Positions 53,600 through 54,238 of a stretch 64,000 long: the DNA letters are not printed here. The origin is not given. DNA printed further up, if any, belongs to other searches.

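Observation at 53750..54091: STAS-domain (anti-anti-sigma-like) gene embedded between mraZ and rsmH at the head of the dcw operon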

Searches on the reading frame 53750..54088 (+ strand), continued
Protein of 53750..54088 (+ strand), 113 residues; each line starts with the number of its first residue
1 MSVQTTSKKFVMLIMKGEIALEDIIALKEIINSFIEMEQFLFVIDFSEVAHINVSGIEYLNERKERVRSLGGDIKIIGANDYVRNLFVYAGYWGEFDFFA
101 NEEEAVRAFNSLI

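Call 50: find_encoding_contigs(protein=P0226, flank=4000, max_places=1)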
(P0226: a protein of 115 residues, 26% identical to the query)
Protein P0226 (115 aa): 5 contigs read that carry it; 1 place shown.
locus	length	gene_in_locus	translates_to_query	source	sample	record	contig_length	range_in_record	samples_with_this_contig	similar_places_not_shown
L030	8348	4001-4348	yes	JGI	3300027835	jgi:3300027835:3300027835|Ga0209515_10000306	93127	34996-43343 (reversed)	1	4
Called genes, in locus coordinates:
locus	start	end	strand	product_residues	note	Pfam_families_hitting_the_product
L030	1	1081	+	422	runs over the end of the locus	PF00142:Fer4_NifH (faint), PF01656:CbiA, PF06564:CBP_BcsQ, PF09140:MipZ, PF10609:ParA, PF13614:AAA_31, PF02922:CBM_48 (weak), PF16561:AMPK1_CBM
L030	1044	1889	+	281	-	-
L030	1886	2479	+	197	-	-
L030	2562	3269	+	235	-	PF24161:CCDC39 (faint), PF24481:CT398_CC, PF02591:Zn_ribbon_9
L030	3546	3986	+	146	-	PF02381:MraZ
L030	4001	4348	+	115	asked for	PF01740:STAS, PF13466:STAS_2 (weak)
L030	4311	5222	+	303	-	PF01135:PCMT (faint), PF01795:Methyltransf_5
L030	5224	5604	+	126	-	-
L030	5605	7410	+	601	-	PF03717:PBP_dimer, PF00905:Transpeptidase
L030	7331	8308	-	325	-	PF02951:GSH-S_N, PF02955:GSH-S_ATP, PF08443:RimK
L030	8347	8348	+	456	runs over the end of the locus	PF04107:GCS2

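Call 51: find_encoding_contigs(protein=P0118, flank=4000, max_places=2)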
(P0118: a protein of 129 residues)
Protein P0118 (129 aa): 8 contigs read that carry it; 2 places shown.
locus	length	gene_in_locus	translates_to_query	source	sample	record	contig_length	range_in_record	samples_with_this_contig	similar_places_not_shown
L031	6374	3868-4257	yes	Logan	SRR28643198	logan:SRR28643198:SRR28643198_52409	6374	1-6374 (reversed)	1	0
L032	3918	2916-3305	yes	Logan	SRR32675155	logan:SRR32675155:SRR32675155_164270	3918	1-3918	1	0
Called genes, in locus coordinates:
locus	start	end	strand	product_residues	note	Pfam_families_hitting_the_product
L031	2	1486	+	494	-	?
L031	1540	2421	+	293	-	-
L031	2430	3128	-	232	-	PF07238:PilZ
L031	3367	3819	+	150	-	PF02381:MraZ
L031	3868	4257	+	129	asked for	PF01740:STAS, PF13466:STAS_2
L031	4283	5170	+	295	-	PF01795:Methyltransf_5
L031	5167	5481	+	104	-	PF04977:DivIC (weak)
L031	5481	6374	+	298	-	?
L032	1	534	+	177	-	?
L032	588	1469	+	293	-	-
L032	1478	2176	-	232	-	PF07238:PilZ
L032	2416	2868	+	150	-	PF02381:MraZ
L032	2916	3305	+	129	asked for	PF01740:STAS, PF13466:STAS_2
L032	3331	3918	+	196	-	?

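Call 52: find_encoding_contigs(protein=P0105, flank=4000, max_places=2)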
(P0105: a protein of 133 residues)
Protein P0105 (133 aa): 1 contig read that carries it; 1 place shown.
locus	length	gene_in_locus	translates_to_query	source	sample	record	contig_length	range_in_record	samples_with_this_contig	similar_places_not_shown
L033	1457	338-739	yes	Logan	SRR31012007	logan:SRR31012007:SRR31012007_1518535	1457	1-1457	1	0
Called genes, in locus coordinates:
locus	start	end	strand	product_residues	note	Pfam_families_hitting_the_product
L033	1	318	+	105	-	?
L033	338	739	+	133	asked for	PF01740:STAS, PF13466:STAS_2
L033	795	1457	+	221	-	?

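Call 53: list_cluster_members(proteins=[L029:4469-5356:+, L029:5714-7705:+, L029:3430-3867:+, L030:4311-5219:+, L030:5605-7407:+, L030:3546-3983:+, L031:4283-5167:+, L031:3367-3816:+, L031:1540-2418:+, L025:371-808:+])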
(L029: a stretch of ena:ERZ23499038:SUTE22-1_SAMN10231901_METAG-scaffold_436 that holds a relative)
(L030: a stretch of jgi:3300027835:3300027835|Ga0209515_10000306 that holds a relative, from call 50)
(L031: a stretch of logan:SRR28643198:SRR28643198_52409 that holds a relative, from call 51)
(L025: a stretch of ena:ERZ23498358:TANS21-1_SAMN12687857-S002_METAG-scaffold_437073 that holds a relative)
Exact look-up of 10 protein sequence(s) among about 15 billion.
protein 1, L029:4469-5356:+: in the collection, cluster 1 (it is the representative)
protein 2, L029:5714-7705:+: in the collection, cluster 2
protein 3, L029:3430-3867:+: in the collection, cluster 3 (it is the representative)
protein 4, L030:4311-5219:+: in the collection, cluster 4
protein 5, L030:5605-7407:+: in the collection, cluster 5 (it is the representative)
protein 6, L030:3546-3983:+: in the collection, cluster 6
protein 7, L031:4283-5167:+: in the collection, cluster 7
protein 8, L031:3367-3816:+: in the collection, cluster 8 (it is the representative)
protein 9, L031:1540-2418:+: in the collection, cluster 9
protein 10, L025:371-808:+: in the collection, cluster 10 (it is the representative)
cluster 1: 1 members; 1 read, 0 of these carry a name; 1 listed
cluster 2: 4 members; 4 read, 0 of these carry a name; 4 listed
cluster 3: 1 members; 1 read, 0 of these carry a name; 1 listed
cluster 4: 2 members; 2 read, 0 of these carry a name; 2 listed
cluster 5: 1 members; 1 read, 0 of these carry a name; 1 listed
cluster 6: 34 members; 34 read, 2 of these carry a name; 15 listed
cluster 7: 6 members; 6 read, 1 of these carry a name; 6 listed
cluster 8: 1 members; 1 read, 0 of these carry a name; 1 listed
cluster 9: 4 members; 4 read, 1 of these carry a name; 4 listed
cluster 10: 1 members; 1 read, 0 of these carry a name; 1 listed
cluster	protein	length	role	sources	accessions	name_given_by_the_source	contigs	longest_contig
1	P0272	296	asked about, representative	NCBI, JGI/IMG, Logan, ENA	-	-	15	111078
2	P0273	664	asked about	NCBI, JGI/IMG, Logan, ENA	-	-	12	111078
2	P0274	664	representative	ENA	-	-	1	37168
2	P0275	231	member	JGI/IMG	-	-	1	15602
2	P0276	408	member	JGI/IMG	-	-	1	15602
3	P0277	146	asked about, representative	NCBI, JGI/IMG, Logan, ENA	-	-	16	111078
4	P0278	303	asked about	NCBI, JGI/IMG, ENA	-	-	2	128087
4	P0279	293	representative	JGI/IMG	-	-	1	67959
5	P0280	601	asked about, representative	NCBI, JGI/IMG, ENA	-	-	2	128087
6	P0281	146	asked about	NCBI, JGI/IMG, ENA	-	-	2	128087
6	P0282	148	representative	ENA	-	-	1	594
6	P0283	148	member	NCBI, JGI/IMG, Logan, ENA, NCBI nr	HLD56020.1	MAG TPA: division/cell wall cluster transcriptional repressor MraZ [Candidatus ... | division/cell wall cluster transcriptional repressor MraZ [Candidatus Omnitrophota ...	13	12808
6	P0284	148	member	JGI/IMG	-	MraZ protein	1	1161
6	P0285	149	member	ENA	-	-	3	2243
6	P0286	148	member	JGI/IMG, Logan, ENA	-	-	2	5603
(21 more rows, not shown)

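Call 54: find_homologous_proteins(query=A3, max_evalue=1e-10)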
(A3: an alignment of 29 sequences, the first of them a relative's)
Query A3 (29 sequences) (126 aa, profile of the alignment): 392 proteins with E <= 1e-10 among 5106 candidates; the best 120 are listed.
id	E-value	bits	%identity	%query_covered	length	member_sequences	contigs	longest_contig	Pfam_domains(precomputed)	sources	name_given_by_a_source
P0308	8.7e-38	147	45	79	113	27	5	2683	PF01740.27,PF13466.13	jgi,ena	-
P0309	5.5e-37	145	45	79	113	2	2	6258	PF01740.27,PF13466.13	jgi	jgi:anti-sigma B factor antagonist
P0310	3.4e-36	142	42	79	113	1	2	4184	PF01740.27,PF13466.13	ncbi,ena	-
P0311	6.2e-36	141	44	85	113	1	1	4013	PF01740.27,PF13466.13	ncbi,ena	-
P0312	6.4e-36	141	40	85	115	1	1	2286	PF01740.27,PF13466.13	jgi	jgi:anti-anti-sigma factor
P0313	3.3e-35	139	39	85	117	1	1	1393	PF01740.27,PF13466.13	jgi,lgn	jgi:anti-sigma B factor antagonist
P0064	1.5e-34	137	34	78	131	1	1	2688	PF01740.27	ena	-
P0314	2.8e-34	136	36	85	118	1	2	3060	PF01740.27,PF13466.13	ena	-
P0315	3.1e-34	136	36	84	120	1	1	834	PF01740.27,PF13466.13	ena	-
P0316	4.2e-34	135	41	82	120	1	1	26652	PF01740.27,PF13466.13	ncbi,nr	ncbi:MAG TPA: STAS domain-containing protein [Candidatus Acidoferrales bacterium]|nr:STAS domain-con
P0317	7.3e-34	134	40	84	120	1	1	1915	PF01740.27,PF13466.13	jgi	-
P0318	8.3e-34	134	37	84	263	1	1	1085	PF01740.27,PF02381.24,PF13466.13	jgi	jgi:MraZ protein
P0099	1.1e-33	134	100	100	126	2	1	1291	PF01740.27,PF13466.13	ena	-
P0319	8.3e-33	131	32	80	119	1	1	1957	PF01740.27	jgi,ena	-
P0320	8.6e-33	131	41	80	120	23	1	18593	PF01740.27,PF13466.13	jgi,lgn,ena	-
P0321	1.3e-32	130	31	82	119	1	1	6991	PF01740.27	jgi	jgi:anti-anti-sigma factor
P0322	1.6e-32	130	35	91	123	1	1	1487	PF01740.27,PF13466.13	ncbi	-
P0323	3.1e-32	129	34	91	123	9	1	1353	PF01740.27,PF13466.13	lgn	-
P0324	3.2e-32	129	35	91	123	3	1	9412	PF01740.27,PF13466.13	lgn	-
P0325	3.4e-32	129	33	91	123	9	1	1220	PF01740.27,PF13466.13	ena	-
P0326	3.6e-32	129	33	80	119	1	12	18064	PF01740.27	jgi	jgi:anti-sigma B factor antagonist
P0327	3.7e-32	129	32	91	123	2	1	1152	PF01740.27,PF13466.13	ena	-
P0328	4.3e-32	129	33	80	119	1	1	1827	PF01740.27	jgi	jgi:anti-anti-sigma factor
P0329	4.4e-32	129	34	82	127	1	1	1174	PF01740.27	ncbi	-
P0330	4.9e-32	129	31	80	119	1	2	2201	PF01740.27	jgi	jgi:anti-anti-sigma factor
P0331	5.3e-32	128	31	80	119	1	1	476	PF01740.27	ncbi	-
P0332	5.3e-32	128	33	80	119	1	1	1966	PF01740.27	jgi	jgi:anti-anti-sigma factor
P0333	6.4e-32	128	34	80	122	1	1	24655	PF01740.27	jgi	jgi:anti-anti-sigma factor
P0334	7.5e-32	128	31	80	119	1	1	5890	PF01740.27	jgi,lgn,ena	-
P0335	8.6e-32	128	32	79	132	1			PF01740.27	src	-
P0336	9.5e-32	128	34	82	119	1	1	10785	PF01740.27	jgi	jgi:anti-anti-sigma factor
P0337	1.1e-31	127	70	100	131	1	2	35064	PF01740.27,PF13466.13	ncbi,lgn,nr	ncbi:MAG: STAS domain-containing protein [Deltaproteobacteria bacterium]|nr:MAG: STAS domain-contain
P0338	1.1e-31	127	32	80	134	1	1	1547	PF01740.27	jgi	jgi:anti-anti-sigma factor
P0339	1.2e-31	127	30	90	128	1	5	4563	PF01740.27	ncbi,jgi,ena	jgi:anti-anti-sigma factor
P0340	1.3e-31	127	34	80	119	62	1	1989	PF01740.27,PF13466.13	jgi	-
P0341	1.5e-31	127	32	80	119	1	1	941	PF01740.27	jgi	jgi:anti-anti-sigma factor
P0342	1.6e-31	127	31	90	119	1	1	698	PF01740.27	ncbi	-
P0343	1.7e-31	127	32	90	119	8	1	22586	PF01740.27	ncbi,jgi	jgi:anti-anti-sigma factor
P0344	1.9e-31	127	33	90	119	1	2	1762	PF01740.27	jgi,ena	jgi:anti-anti-sigma factor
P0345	1.9e-31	127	31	80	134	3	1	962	PF01740.27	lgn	-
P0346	2.2e-31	127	34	82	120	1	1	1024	PF01740.27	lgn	-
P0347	2.3e-31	126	32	90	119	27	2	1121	PF01740.27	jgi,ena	-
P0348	2.5e-31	126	33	80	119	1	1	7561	PF01740.27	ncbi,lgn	-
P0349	2.5e-31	126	32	90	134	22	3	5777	PF01740.27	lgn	-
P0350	2.7e-31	126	33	80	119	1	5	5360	PF01740.27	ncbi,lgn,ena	ncbi:MAG TPA: STAS domain-containing protein [Nitrospirota bacterium]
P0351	2.9e-31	126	31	90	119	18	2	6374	PF01740.27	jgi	jgi:anti-anti-sigma factor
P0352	2.9e-31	126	32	90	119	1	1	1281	PF01740.27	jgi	jgi:anti-anti-sigma factor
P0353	3.0e-31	126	32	80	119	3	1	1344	PF01740.27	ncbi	-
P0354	3.1e-31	126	33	75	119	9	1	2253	PF01740.27,PF13466.13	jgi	jgi:anti-anti-sigma factor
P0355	3.1e-31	126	32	80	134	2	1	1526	PF01740.27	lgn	-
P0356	3.2e-31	126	29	90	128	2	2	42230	PF01740.27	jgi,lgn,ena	-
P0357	3.2e-31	126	32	90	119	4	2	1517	PF01740.27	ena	-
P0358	3.2e-31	126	31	90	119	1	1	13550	PF01740.27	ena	-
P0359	3.3e-31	126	34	80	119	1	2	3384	PF01740.27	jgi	jgi:anti-anti-sigma factor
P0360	3.3e-31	126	32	80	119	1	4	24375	PF01740.27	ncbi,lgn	-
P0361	3.4e-31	126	32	80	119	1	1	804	PF01740.27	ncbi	-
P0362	3.4e-31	126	35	80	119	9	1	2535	PF01740.27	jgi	jgi:anti-anti-sigma factor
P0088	3.5e-31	126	26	86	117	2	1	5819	PF01740.27,PF13466.13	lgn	-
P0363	3.6e-31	126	32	80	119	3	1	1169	PF01740.27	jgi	jgi:anti-anti-sigma factor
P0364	4.0e-31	126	33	90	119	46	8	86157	PF01740.27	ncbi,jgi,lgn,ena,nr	ncbi:MAG TPA: STAS domain-containing protein [Nitrospirota bacterium]|jgi:anti-anti-sigma factor|nr:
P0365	4.1e-31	126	34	80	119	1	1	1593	PF01740.27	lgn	-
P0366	4.1e-31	126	32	90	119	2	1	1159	PF01740.27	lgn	-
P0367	4.1e-31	126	32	90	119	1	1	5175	PF01740.27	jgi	jgi:anti-anti-sigma factor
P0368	4.2e-31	126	31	80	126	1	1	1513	PF01740.27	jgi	-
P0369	4.2e-31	126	32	80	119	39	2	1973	PF01740.27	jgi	-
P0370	4.2e-31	126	33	80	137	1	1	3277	PF01740.27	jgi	jgi:anti-anti-sigma factor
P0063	4.3e-31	126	31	90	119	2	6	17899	PF01740.27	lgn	-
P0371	4.3e-31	126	33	82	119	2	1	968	PF01740.27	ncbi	-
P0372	4.4e-31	126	32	89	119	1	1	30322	PF01740.27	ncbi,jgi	-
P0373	4.6e-31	125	31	80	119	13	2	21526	PF01740.27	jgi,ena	jgi:anti-anti-sigma factor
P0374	4.7e-31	125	33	80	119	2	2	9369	PF01740.27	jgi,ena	-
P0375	4.7e-31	125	32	90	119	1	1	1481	PF01740.27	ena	-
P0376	5.0e-31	125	31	80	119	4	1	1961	PF01740.27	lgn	-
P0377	5.1e-31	125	32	80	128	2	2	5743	PF01740.27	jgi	jgi:anti-anti-sigma factor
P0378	5.3e-31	125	34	80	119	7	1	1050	PF01740.27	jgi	-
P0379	5.3e-31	125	31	80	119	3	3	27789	PF01740.27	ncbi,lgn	-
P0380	5.4e-31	125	31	80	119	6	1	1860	PF01740.27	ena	-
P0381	5.4e-31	125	34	90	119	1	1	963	PF01740.27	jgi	jgi:anti-anti-sigma factor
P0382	5.5e-31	125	33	80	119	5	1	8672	PF01740.27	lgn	-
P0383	5.6e-31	125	33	90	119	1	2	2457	PF01740.27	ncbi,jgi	-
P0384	5.9e-31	125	31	90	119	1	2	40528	PF01740.27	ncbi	-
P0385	6.1e-31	125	36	80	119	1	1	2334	PF01740.27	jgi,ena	-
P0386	6.1e-31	125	31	80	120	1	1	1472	PF01740.27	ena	-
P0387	6.1e-31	125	33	90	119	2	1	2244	PF01740.27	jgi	jgi:anti-anti-sigma factor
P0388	6.7e-31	125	31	90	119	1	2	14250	PF01740.27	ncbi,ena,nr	ncbi:MAG: hypothetical protein A2078_15535 [Nitrospirae bacterium GWC2_57_9]|nr:MAG: hypothetical pr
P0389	6.7e-31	125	32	80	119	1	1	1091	PF01740.27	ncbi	-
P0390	6.7e-31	125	31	80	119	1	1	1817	PF01740.27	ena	-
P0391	7.0e-31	125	32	90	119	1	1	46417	PF01740.27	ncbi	-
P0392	7.2e-31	125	34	80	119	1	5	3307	PF01740.27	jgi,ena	jgi:anti-sigma B factor antagonist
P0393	7.3e-31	125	32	80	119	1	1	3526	PF01740.27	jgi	jgi:anti-anti-sigma factor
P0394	7.6e-31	125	32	80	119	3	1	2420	PF01740.27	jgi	jgi:anti-anti-sigma factor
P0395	7.7e-31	125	32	80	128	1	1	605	PF01740.27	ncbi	-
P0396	7.8e-31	125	33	90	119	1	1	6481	PF01740.27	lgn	-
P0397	7.9e-31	125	34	80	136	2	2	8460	PF01740.27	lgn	-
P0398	7.9e-31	125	32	80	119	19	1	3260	PF01740.27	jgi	jgi:anti-anti-sigma factor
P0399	8.2e-31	125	31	80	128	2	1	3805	PF01740.27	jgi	jgi:anti-anti-sigma factor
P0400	8.3e-31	125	34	90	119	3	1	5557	PF01740.27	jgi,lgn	-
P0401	9.2e-31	124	34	80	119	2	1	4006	PF01740.27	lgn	-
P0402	9.4e-31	124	31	80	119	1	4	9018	PF01740.27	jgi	jgi:anti-anti-sigma factor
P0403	9.9e-31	124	31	80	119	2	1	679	PF01740.27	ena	-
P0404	1.0e-30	124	33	80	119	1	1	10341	PF01740.27,PF13466.13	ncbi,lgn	-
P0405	1.0e-30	124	33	80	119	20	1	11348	PF01740.27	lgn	-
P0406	1.0e-30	124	30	90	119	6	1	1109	PF01740.27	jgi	jgi:anti-anti-sigma factor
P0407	1.1e-30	124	32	80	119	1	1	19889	PF01740.27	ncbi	-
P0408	1.1e-30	124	33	80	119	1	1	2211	PF01740.27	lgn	-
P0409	1.1e-30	124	29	90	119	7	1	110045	PF01740.27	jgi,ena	-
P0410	1.1e-30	124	37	80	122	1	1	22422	PF01740.27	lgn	-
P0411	1.2e-30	124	33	80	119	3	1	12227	PF01740.27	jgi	jgi:anti-anti-sigma factor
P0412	1.2e-30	124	33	80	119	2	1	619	PF01740.27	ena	-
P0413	1.3e-30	124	34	80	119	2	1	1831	PF01740.27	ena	-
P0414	1.3e-30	124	32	80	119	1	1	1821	PF01740.27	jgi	jgi:anti-anti-sigma factor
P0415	1.3e-30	124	32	90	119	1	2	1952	PF01740.27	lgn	-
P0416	1.3e-30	124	34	80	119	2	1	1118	PF01740.27,PF13466.13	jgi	jgi:anti-sigma B factor antagonist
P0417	1.3e-30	124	31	80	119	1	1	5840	PF01740.27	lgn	-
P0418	1.4e-30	124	33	80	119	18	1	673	PF01740.27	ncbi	-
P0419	1.4e-30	124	32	90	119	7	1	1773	PF01740.27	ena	-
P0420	1.4e-30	124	31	82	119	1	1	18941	PF01740.27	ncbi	-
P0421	1.4e-30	124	30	90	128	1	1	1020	PF01740.27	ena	-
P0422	1.5e-30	124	31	82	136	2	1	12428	PF01740.27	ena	-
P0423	1.5e-30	124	32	90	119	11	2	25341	PF01740.27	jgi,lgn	jgi:anti-sigma B factor antagonist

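Call 57: find_related_loci(query=A5, collection=metagenome_contigs, flank=3000)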
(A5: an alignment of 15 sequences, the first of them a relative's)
Query A5 (119 aa) in metagenome_contigs; peptide patterns used: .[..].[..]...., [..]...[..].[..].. (x = any residue, [..] = any of these).
600 stretches matched a pattern (row limit reached: there are more); 119 encode a relative of the query (tblastn E <= 1e-3); the best 80 are kept; 80 distinct loci.
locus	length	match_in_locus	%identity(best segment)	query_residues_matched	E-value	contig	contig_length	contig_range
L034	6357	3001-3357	100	1-119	1e-77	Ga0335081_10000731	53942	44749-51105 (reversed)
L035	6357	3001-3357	100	1-119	1e-77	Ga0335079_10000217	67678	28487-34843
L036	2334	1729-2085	92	1-119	3e-74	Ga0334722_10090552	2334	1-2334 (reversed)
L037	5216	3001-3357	90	1-119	4e-72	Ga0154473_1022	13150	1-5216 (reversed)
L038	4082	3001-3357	90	1-119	5e-72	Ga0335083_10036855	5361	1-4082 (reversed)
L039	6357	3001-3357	90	1-119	5e-72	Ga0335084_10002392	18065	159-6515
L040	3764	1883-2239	88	1-119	8e-72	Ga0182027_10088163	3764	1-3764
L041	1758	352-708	89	1-119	5e-74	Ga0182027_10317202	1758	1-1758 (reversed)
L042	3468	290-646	90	1-119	2e-71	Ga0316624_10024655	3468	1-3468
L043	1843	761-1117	89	1-119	2e-73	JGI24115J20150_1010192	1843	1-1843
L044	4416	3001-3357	88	1-119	6e-71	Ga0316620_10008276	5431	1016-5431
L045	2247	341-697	89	1-119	2e-72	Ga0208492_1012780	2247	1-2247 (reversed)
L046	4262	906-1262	87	1-119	8e-71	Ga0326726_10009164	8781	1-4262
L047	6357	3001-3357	89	1-119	8e-71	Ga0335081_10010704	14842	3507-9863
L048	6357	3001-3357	87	1-119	2e-70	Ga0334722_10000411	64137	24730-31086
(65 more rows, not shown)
